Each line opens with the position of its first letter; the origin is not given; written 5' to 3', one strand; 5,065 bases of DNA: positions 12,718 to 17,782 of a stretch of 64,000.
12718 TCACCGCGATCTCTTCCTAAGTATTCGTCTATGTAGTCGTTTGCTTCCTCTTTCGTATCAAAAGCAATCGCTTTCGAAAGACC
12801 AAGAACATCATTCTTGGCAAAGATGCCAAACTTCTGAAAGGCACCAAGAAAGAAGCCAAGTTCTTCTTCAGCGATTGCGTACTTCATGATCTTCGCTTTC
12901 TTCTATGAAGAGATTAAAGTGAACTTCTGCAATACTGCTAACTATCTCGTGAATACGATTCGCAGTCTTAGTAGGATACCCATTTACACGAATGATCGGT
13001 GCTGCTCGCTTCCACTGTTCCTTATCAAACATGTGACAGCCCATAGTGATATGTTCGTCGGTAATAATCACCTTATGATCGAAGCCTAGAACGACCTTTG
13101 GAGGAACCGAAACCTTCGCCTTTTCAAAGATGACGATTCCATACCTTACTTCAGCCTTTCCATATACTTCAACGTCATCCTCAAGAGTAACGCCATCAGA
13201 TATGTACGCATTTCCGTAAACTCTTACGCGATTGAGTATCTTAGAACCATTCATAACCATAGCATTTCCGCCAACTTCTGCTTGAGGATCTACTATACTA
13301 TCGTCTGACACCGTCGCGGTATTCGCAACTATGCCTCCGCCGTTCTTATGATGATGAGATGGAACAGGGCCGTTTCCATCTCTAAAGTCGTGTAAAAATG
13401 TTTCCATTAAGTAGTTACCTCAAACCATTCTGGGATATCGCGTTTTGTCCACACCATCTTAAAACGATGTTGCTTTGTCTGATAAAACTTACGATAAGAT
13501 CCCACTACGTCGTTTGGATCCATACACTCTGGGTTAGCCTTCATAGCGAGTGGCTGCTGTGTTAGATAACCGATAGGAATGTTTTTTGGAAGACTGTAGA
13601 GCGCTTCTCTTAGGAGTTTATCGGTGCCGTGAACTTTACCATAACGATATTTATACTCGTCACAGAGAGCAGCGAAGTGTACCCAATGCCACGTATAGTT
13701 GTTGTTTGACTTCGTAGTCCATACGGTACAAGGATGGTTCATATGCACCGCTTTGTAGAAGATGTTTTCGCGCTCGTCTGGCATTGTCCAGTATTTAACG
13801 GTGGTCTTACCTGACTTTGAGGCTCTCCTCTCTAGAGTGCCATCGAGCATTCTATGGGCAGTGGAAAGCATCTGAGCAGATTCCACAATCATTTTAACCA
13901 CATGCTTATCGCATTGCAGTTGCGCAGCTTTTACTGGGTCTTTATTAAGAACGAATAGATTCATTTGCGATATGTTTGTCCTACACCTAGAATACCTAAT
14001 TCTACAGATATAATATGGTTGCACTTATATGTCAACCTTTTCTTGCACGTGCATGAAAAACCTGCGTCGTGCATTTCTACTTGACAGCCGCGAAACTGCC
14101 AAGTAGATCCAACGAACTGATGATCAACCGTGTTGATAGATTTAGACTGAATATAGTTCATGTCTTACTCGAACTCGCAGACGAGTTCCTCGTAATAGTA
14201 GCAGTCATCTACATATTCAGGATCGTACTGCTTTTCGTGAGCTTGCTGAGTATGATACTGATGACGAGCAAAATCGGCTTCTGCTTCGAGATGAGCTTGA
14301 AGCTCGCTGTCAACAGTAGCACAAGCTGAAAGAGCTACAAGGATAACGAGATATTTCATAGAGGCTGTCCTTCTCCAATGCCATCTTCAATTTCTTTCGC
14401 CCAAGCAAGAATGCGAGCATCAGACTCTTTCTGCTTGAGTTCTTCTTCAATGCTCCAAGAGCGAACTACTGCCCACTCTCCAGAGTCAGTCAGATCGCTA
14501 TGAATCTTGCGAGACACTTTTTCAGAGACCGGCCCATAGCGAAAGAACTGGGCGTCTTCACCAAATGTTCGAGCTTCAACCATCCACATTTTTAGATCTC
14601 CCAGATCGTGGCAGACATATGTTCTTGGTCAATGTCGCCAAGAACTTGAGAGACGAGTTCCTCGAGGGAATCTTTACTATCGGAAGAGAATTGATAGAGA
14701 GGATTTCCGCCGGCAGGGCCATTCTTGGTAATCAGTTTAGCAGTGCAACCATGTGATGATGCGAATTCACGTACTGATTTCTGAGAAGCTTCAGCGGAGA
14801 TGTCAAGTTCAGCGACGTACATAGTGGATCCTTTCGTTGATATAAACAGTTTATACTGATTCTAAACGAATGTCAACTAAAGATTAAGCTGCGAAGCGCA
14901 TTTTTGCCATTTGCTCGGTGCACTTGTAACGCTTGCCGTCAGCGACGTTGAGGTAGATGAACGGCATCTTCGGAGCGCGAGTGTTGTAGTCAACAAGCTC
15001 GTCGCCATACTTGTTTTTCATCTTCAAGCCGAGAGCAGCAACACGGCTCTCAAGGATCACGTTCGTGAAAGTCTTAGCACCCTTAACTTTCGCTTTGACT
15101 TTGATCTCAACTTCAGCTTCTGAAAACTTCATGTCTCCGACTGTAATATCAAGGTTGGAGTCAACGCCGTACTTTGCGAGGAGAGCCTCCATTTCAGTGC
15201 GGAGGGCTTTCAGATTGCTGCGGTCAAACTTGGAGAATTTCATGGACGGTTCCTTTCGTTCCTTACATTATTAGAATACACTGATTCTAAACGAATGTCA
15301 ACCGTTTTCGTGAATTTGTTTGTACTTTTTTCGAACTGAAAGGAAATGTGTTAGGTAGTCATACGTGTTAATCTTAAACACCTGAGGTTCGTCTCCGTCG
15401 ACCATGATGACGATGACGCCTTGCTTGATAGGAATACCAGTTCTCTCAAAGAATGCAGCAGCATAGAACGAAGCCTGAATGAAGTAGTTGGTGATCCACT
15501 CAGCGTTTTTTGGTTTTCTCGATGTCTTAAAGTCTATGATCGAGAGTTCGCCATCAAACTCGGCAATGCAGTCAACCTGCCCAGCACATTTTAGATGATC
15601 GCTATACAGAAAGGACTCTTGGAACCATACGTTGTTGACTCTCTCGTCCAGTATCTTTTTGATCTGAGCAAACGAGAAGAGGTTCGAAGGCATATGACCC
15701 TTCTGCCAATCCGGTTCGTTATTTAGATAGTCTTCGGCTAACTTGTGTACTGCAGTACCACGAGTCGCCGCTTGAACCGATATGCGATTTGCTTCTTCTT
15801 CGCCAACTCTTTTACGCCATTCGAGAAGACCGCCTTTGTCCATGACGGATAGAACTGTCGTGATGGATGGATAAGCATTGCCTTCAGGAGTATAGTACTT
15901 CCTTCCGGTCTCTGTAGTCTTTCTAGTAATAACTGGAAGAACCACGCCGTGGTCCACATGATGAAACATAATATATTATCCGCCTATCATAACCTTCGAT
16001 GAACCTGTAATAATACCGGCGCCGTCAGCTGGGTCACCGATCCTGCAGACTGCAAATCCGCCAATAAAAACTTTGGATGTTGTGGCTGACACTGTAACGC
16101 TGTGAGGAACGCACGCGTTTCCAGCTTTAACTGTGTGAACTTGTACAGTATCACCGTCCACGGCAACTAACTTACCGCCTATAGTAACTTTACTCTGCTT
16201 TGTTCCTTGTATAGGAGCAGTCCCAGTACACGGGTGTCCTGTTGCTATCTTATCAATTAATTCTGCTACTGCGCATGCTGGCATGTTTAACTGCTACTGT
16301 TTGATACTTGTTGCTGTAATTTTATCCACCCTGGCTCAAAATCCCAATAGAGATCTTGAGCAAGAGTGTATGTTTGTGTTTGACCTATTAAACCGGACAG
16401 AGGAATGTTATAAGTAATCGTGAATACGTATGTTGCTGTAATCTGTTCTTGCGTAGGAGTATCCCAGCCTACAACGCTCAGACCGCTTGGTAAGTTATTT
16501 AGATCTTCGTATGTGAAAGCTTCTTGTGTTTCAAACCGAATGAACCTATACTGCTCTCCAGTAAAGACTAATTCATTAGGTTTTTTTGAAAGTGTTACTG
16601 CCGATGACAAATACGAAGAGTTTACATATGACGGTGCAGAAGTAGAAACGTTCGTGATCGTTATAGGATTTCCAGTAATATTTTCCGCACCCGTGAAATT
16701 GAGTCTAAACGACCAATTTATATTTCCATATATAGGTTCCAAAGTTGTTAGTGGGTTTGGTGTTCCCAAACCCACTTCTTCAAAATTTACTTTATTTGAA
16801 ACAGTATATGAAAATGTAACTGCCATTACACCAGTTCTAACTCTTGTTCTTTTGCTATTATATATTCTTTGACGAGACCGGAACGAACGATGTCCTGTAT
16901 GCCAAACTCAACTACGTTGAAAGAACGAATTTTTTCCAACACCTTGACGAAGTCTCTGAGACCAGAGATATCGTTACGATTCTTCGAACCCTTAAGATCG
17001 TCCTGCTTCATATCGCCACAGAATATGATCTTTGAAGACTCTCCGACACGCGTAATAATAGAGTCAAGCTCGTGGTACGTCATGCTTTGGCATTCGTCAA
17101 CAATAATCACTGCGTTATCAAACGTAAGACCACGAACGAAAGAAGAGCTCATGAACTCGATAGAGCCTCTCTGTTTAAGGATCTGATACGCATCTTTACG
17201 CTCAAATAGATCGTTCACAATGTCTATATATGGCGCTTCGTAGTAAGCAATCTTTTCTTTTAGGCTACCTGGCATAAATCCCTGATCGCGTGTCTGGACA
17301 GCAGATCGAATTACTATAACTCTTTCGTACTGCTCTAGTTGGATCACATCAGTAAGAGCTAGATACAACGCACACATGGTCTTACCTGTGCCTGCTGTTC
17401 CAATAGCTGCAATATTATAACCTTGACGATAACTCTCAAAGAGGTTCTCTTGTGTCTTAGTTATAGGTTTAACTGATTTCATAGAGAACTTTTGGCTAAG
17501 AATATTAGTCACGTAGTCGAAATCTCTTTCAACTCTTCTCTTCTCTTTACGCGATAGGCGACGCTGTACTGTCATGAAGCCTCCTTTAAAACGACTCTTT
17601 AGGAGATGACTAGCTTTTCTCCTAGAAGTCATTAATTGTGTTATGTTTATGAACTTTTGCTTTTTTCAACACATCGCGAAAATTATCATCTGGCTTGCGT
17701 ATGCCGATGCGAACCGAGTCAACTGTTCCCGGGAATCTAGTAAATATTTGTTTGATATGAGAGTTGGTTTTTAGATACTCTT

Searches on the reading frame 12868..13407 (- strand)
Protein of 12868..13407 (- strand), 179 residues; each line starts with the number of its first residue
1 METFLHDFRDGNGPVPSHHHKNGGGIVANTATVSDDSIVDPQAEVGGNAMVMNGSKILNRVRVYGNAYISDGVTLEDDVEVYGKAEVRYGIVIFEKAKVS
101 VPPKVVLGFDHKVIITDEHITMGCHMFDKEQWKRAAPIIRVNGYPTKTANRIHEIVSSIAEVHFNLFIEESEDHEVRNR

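Call 69: search_protein_families(library=pfam, proteins=[window:12868-13407:-], max_evalue=0.001)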
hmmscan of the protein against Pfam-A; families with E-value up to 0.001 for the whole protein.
window:12868-13407:- (179 aa): 2 families
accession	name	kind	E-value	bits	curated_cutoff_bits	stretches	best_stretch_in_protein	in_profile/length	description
PF00132.30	Hexapep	-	3.3e-05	23.8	27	0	54-87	1-34/36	Bacterial transferase hexapeptide (six repeats)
PF25084.1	LbH_EIF2B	-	0.00078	19.9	54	0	27-112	12-98/105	EIF2B subunit epsilon LbH domain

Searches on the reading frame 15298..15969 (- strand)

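Call 68: search_protein_families(library=pfam, proteins=[window:15298-15969:-], max_evalue=0.001)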
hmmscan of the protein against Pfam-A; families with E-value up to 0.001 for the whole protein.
window:15298-15969:- (223 aa): 1 family
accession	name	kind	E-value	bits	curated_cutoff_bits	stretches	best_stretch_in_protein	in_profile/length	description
PF12705.13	PDDEXK_1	-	3.6e-08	34.1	22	1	124-175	121-171/247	PD-(D/E)XK nuclease superfamily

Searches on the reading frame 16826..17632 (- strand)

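Call 12: search_protein_families(library=phrogs, proteins=[window:16826-17632:-], max_evalue=0.00001)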
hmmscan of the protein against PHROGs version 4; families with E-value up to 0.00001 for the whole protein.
window:16826-17632:- (268 aa): 3 families
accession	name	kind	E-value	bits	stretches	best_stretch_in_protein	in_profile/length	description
phrog_170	-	other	8.1e-80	269.6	1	39-264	58-280/323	PhoH-like phosphate starvation-inducible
phrog_2765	-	other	2.7e-39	136.2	1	39-253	216-435/443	PhoH-like phosphate starvation-inducible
phrog_32482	-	other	3.3e-14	53.4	1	79-258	403-580/589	PhoH-like phosphate starvation-inducible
